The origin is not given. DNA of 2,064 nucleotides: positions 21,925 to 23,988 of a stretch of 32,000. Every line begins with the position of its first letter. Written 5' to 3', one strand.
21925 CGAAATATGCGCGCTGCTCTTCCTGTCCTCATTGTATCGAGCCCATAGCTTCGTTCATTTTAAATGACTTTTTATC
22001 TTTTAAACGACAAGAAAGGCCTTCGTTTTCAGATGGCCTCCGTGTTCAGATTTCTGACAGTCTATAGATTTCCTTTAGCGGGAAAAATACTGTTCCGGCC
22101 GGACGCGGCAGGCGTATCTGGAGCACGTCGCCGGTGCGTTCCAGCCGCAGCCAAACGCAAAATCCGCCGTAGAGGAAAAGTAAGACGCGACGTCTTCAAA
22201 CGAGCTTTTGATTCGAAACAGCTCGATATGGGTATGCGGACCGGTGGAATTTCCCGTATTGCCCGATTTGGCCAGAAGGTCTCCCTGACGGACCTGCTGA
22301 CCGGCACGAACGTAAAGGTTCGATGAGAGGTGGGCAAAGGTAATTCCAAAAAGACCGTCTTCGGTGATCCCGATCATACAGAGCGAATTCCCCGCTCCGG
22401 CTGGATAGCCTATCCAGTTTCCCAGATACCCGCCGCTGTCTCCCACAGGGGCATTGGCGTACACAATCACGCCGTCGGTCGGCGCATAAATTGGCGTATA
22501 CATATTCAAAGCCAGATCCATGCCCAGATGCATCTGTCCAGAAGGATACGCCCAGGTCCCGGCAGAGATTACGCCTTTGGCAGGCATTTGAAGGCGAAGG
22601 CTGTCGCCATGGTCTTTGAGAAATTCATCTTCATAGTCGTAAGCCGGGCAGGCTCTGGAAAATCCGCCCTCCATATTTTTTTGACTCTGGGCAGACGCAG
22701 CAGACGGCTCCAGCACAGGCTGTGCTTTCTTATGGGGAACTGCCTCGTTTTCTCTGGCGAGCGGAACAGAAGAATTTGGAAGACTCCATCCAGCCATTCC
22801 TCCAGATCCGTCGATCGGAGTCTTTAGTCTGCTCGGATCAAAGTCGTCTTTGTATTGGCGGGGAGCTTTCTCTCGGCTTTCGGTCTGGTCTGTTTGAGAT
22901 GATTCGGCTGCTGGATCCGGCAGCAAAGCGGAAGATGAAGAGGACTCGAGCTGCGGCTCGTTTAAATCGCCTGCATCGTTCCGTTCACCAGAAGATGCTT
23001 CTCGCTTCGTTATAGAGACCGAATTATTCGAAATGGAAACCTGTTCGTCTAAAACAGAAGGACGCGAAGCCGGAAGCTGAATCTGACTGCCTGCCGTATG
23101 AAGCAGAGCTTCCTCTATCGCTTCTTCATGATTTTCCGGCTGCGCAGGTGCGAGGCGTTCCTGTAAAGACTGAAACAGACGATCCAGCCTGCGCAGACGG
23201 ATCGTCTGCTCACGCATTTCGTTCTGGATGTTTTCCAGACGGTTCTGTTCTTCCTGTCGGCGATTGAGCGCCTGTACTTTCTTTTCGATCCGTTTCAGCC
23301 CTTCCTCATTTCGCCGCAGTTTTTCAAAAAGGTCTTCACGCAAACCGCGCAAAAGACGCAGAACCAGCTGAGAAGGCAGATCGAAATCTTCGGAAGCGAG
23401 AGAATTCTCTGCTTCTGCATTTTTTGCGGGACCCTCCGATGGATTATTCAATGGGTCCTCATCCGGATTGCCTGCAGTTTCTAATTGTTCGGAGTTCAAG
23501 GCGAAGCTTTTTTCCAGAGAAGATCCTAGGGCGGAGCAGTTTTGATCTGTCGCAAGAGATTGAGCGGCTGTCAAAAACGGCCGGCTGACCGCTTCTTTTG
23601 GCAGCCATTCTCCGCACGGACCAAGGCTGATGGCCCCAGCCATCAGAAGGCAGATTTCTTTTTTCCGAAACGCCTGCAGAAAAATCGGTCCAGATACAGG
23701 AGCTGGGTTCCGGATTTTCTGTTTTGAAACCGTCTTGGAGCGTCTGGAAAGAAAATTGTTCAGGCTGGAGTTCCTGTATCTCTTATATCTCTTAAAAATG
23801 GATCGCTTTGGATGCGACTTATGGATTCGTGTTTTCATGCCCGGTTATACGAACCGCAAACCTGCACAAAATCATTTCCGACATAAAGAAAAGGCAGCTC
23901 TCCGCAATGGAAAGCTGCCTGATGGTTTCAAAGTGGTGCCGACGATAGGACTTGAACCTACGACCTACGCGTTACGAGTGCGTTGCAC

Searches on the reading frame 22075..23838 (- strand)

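Call 44: search_protein_families(library=pfam, proteins=[window:22075-23838:-], max_evalue=0.00001)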
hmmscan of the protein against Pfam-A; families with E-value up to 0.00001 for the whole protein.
window:22075-23838:- (587 aa): 1 family
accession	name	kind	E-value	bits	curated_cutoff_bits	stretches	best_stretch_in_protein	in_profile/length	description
PF01551.29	Peptidase_M23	-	5.8e-18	65.3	28.7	1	436-542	2-89/96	Peptidase family M23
